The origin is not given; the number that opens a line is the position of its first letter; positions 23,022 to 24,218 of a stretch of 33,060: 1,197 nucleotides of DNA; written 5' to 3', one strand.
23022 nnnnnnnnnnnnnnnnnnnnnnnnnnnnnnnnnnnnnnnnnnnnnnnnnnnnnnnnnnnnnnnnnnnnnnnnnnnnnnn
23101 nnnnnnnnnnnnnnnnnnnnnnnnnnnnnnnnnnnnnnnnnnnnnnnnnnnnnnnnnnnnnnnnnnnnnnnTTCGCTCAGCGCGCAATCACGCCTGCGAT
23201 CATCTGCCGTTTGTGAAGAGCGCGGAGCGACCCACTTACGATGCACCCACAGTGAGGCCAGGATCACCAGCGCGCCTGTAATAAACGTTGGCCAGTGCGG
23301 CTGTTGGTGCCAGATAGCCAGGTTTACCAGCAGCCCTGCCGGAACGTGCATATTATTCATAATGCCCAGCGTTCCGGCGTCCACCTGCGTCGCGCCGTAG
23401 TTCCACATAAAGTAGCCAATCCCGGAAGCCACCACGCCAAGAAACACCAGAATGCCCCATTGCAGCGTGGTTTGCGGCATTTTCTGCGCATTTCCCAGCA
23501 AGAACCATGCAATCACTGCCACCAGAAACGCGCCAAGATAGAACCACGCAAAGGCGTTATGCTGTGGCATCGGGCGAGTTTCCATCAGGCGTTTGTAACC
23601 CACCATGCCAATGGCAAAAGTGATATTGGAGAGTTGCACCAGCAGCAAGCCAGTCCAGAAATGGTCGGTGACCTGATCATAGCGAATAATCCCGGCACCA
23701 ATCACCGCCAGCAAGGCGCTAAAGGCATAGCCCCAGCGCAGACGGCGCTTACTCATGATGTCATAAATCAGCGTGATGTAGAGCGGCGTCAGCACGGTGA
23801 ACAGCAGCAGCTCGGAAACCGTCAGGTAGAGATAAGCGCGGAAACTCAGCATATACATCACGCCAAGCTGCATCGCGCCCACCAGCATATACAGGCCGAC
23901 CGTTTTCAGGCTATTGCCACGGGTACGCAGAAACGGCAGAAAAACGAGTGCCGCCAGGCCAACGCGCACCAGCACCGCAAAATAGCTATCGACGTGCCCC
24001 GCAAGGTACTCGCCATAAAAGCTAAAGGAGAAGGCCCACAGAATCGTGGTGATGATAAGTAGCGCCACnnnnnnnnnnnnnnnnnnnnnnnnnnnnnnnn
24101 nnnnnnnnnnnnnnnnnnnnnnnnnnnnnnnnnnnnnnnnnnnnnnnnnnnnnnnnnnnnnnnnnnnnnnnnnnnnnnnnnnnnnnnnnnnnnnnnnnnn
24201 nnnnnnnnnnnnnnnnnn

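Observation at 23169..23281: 113-bp convergent coding overlap between metR and yigM (bioP)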

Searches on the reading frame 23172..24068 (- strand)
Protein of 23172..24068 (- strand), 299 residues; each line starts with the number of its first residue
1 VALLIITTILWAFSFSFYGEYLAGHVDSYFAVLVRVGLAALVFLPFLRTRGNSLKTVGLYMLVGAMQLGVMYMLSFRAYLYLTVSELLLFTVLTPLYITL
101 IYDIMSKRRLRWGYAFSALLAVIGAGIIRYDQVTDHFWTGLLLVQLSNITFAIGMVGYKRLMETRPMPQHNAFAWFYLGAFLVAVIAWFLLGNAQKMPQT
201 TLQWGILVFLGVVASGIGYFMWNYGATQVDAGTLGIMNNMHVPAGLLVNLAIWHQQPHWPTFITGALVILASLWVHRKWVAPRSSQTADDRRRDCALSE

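Call 11: profile_search(protein=window:23172-24068:-)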
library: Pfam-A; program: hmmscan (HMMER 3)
A. the first sequence (299 residues): domains with independent E <= 10: 4; with E <= 0.001: 2
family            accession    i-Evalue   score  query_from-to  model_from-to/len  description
EamA              PF00892.27    2.7e-13    50.8     139-275         2-133/135  EamA-like transporter family
EamA              PF00892.27      1e-08    36.0       3-128         6-133/135  EamA-like transporter family
DUF4131           PF13567.11        1.9     8.6     171-216         4-47/165  Domain of unknown function (DUF4131)
DUF4131           PF13567.11        5.9     7.0      82-132         3-52/165  Domain of unknown function (DUF4131)

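Call 12: find_related_loci(query=window:23172-24068:-, collection=genome_contigs, flank=3000)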
Query window:23172-24068:- (299 aa) in genome_contigs; peptide patterns used: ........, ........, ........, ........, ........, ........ (x = any residue, [..] = any of these).
194 stretches matched a pattern; 179 encode a relative of the query (tblastn E <= 1e-3); the best 80 are kept; 80 distinct loci.
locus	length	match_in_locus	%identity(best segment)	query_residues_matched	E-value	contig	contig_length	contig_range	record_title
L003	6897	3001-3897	100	1-299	0e+0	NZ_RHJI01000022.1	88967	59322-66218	Escherichia sp. E1V33 1V33_22_consensus, whole genome shotgun sequence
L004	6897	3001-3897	99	1-299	0e+0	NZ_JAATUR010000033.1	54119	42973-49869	Escherichia coli strain SCPM-O-B-8794 33length=54119, whole genome shotgun sequence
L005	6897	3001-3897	98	1-299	0e+0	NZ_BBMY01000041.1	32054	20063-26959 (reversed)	Escherichia albertii NBRC 107761 = DSM 17582 strain NBRC 107761, whole genome shotgun sequence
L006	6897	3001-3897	98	1-299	0e+0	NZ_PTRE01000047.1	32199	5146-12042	Escherichia sp. MOD1-EC7003 MOD1-EC7003_47_length_32199_cov_129, whole genome shotgun sequence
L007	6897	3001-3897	98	1-299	0e+0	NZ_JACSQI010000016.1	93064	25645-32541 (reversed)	Escherichia whittamii strain Sa2BVA5 NODE_16_length_93064_cov_8.490929, whole genome shotgun sequence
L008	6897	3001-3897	96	1-299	0e+0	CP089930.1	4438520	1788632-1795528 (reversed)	Escherichia coli strain E69 chromosome, complete genome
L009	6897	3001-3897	94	1-299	0e+0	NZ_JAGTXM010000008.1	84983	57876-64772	Citrobacter amalonaticus strain ku-bf3 scaffold_7, whole genome shotgun sequence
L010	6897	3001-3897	95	1-299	0e+0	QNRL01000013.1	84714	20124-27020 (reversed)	Pseudocitrobacter faecalis strain DSM 27453 Ga0244571_113, whole genome shotgun sequence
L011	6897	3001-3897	95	1-299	0e+0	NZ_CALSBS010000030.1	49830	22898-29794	Pseudocitrobacter vendiensis strain CPO20170097T, whole genome shotgun sequence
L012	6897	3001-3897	93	1-299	0e+0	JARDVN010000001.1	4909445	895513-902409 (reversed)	Citrobacter amalonaticus strain AUH_CA_2023_1 contig_2, whole genome shotgun sequence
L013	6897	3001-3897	93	1-299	0e+0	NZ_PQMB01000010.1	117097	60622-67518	Citrobacter amalonaticus strain S646 scaffold10.1, whole genome shotgun sequence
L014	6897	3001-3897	93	1-299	0e+0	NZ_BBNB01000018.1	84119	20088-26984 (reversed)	Citrobacter sedlakii NBRC 105722, whole genome shotgun sequence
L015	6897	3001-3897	91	1-299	0e+0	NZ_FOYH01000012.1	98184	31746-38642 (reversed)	Enterobacter sp. kpr-6, whole genome shotgun sequence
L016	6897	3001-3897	91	1-299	0e+0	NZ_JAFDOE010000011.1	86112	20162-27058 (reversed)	Citrobacter sp. FP75 contig11, whole genome shotgun sequence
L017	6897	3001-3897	92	1-299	0e+0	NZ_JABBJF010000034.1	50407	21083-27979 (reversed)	Kluyvera sichuanensis strain 090646 contig00034, whole genome shotgun sequence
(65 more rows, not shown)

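Call 16: find_homologous_proteins(query=window:23172-24068:-, max_evalue=1e-20)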
Query window:23172-24068:- (299 aa): 4284 proteins with E <= 1e-20 among 8000 candidates; the best 120 are listed.
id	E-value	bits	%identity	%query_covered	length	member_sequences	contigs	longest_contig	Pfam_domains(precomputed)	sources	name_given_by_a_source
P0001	2.4e-192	656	99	100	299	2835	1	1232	PF00892.27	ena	-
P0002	3.2e-178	610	91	100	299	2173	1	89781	PF00892.27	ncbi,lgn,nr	ncbi:DMT family transporter [Salmonella enterica]|nr:DMT family transporter [Salmonella enterica]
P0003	7.7e-177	605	90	100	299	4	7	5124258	PF00892.27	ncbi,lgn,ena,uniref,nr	ncbi:carboxylate/amino acid/amine transporter [Citrobacter freundii]|uniref:carboxylate/amino acid/a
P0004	7.2e-176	602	90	100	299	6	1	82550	PF00892.27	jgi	-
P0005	1.5e-175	601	91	100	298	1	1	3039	PF00892.27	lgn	-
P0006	2.1e-175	601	88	100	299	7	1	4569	PF00892.27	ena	-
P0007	3.6e-175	600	90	100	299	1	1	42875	PF00892.27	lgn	-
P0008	4.1e-175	600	89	100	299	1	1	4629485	PF00892.27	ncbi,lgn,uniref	ncbi:carboxylate/amino acid/amine transporter [Enterobacter kobei]|uniref:carboxylate/amino acid/ami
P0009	4.7e-175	599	90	100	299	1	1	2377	PF00892.27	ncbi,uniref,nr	ncbi:EamA family transporter [Salmonella enterica subsp. enterica serovar Poona]|uniref:EamA family 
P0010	6.2e-175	599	89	100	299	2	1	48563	PF00892.27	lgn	-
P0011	6.5e-175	599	89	100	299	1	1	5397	PF00892.27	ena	-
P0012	6.6e-175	599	90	100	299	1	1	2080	PF00892.27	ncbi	-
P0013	8.2e-175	599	90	100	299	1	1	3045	PF00892.27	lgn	-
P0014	1.0e-174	598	90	100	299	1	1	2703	PF00892.27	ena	-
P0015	1.1e-174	598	90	100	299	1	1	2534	PF00892.27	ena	-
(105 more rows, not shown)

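Call 27: search_protein_representatives(protein=window:23172-24068:-)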
Query: 299 residues. Proteins with E-value up to 0.001 (for the whole library): 1024; up to 1e-10: 652; up to 1e-30: 287. The best 150 are listed.
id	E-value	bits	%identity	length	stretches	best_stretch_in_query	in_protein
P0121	4.1e-132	456.7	99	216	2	151-299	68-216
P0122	1.7e-101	356.2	91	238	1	1-181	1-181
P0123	1.4e-98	346.6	57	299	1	1-296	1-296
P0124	1.5e-89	316.9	70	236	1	1-213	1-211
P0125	2.2e-79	283.6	51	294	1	4-285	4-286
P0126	7.0e-77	275.3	51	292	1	1-275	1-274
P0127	3.6e-73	263.2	91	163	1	66-197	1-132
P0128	3.5e-69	250.1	77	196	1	110-276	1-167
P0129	4.2e-69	249.8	49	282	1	2-277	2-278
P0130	1.2e-68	248.3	58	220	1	66-281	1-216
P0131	7.8e-67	242.4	99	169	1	1-123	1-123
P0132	1.8e-65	237.9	98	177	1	1-123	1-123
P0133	1.3e-63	231.7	97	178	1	1-118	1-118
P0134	1.8e-63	231.3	42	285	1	3-279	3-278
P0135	6.8e-63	229.4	45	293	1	9-286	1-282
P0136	1.0e-60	222.3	46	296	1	2-281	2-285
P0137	1.6e-60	221.7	43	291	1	1-282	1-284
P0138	5.9e-59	216.5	42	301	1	6-275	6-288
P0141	2.2e-55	204.8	42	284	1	2-282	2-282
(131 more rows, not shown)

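Call 28: find_encoding_contigs(protein=P0123, flank=3000, max_places=3)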
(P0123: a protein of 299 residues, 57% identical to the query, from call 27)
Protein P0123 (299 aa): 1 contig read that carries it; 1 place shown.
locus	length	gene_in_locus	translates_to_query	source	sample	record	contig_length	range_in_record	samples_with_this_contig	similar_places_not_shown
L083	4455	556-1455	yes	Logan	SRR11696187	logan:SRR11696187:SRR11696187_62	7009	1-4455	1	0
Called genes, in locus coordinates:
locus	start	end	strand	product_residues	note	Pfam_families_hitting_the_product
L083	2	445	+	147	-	?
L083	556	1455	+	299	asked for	PF00892:EamA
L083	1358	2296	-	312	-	PF00126:HTH_1, PF03466:LysR_substrate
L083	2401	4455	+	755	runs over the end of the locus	PF08267:Meth_synt_1, PF01717:Meth_synt_2, PF08267:Meth_synt_1 (weak)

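Call 29: find_encoding_contigs(protein=P0125, flank=3000, max_places=3)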
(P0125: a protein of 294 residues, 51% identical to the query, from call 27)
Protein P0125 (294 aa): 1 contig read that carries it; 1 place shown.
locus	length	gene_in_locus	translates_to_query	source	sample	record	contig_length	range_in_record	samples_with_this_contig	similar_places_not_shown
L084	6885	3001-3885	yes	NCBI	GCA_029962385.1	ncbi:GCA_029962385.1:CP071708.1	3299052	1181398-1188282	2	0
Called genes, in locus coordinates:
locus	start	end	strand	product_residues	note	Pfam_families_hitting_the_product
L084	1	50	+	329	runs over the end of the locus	PF02653:BPD_transp_2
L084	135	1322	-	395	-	PF00890:FAD_binding_2, PF01134:GIDA (faint), PF01266:DAO, PF03486:HI0933_like, PF07992:Pyr_redox_2 (weak), PF12831:FAD_oxidored (weak), PF13450:NAD_binding_8 (weak), PF22780:HI0933_like_1st, +1 more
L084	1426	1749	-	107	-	PF10625:UspB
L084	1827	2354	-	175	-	PF00210:Ferritin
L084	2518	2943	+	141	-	PF00582:Usp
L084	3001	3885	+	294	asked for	PF00892:EamA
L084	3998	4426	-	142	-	-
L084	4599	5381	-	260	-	PF04445:SAM_MT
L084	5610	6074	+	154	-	PF13404:HTH_AsnC-type, PF13412:HTH_24, PF01037:AsnC_trans_reg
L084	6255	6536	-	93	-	PF22470:Histone_HNS_N (weak)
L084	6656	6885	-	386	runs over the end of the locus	PF07690:MFS_1, PF00083:Sugar_tr, PF13347:MFS_2 (faint)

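Call 30: find_encoding_contigs(protein=P0126, flank=3000, max_places=3)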
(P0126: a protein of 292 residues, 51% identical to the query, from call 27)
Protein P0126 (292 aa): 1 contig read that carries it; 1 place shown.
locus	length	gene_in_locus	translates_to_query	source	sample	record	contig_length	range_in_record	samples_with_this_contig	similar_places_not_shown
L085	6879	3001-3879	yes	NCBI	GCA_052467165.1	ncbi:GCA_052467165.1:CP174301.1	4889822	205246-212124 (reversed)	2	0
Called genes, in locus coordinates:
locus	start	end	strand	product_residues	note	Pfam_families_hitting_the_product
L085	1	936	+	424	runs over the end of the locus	PF01384:PHO4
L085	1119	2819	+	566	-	PF02776:TPP_enzyme_N, PF00205:TPP_enzyme_M, PF02775:TPP_enzyme_C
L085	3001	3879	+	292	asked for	PF00892:EamA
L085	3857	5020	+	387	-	PF01546:Peptidase_M20, PF07687:M20_dimer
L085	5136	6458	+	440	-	PF00696:AA_kinase, PF00583:Acetyltransf_1, PF13508:Acetyltransf_7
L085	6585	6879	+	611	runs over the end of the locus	PF00920:ILVD_EDD_N, PF24877:ILV_EDD_C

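Call 31: list_cluster_members(proteins=[P0123, P0125, P0126, P0129, P0134, P0135, P0136, P0137, P0138, P0141])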
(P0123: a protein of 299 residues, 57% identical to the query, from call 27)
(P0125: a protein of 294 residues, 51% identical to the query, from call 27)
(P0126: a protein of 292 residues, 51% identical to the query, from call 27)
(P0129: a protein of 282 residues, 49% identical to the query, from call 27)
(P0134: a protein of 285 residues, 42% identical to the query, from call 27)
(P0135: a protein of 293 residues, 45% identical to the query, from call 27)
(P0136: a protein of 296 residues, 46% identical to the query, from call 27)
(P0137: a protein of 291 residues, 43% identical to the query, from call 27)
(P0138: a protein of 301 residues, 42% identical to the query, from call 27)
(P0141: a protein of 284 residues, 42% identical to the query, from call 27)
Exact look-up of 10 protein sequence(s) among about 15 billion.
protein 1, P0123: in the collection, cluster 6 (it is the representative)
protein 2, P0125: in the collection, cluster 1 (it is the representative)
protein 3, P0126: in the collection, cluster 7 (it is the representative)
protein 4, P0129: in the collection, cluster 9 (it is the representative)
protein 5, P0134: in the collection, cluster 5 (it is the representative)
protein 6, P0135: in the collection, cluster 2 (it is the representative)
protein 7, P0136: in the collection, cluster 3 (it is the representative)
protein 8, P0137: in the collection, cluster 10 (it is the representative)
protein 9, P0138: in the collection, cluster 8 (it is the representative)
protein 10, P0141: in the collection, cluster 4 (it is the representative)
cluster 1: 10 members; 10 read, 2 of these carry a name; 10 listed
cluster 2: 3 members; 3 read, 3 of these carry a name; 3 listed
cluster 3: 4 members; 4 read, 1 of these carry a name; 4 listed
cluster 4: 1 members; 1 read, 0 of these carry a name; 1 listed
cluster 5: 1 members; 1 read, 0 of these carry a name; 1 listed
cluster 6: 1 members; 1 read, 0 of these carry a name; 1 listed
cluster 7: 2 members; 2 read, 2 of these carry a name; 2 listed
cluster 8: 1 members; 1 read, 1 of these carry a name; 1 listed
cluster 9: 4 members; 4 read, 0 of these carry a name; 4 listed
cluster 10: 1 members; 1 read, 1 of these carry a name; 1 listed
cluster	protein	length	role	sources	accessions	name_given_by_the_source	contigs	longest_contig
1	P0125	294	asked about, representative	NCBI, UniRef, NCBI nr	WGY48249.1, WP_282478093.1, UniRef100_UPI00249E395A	carboxylate/amino acid/amine transporter [Vibrio sp. ABG19] | carboxylate/amino acid/amine transporter n=1 Tax=Vibrio sp. ABG19 TaxID=2817385 ...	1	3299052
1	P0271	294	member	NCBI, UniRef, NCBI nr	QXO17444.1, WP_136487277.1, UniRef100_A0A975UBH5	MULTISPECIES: carboxylate/amino acid/amine transporter [Vibrio] | Carboxylate/amino acid/amine transporter n=1 Tax=Vibrio ostreae TaxID=2841925 ...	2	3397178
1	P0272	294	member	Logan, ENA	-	-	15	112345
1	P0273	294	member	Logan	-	-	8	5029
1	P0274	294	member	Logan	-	-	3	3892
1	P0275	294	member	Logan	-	-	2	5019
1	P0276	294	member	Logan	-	-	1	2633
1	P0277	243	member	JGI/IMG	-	-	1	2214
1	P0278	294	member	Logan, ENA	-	-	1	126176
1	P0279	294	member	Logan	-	-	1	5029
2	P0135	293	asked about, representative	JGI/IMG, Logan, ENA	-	carboxylate/amino acid/amine transporter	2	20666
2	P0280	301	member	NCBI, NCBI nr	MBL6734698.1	MAG: EamA family transporter [Shewanellaceae bacterium] | EamA family transporter [Shewanellaceae bacterium]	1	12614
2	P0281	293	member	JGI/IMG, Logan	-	carboxylate/amino acid/amine transporter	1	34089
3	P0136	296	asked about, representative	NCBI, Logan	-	-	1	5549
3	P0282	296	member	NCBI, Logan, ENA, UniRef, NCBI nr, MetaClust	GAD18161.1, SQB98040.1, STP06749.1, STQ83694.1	EamA family transporter [Helicobacter fennelliae] | EamA domain-containing protein n=2 Tax=Helicobacter fennelliae TaxID=215 ... | status=active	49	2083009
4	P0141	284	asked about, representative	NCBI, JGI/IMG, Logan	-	-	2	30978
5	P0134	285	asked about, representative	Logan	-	-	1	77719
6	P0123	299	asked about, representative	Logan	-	-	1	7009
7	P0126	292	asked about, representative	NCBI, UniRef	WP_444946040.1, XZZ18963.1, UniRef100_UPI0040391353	DMT family transporter [Microbulbifer sp. VTAC004] | DMT family transporter n=1 Tax=Microbulbifer sp. VTAC004 TaxID=3243386 RepID=UPI0040391353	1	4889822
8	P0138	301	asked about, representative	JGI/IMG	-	drug/metabolite transporter (DMT)-like permease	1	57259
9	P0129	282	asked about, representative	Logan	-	-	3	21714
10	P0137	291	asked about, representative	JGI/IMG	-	carboxylate/amino acid/amine transporter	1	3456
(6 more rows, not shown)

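Call 65: find_encoding_contigs(protein=P0129, flank=3000, max_places=1)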
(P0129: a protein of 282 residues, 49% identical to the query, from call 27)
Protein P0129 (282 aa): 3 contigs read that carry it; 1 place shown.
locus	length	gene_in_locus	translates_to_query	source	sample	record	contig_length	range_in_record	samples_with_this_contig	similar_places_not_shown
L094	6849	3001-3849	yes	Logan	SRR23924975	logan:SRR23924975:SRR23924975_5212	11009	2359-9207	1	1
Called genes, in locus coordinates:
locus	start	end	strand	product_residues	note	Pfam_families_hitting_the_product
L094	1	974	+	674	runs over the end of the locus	PF07715:Plug, PF00593:TonB_dep_Rec_b-barrel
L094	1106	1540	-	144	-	PF13905:Thioredoxin_8 (faint), PF21352:Zn_ribbon_Thio2, PF00085:Thioredoxin, PF13899:Thioredoxin_7 (weak), PF13098:Thioredoxin_2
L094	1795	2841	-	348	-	-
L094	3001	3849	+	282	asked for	PF00892:EamA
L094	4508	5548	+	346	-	PF13531:SBP_bac_11, PF01547:SBP_bac_1 (faint), PF13416:SBP_bac_8, PF13343:SBP_bac_6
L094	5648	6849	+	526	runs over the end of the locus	PF00528:BPD_transp_1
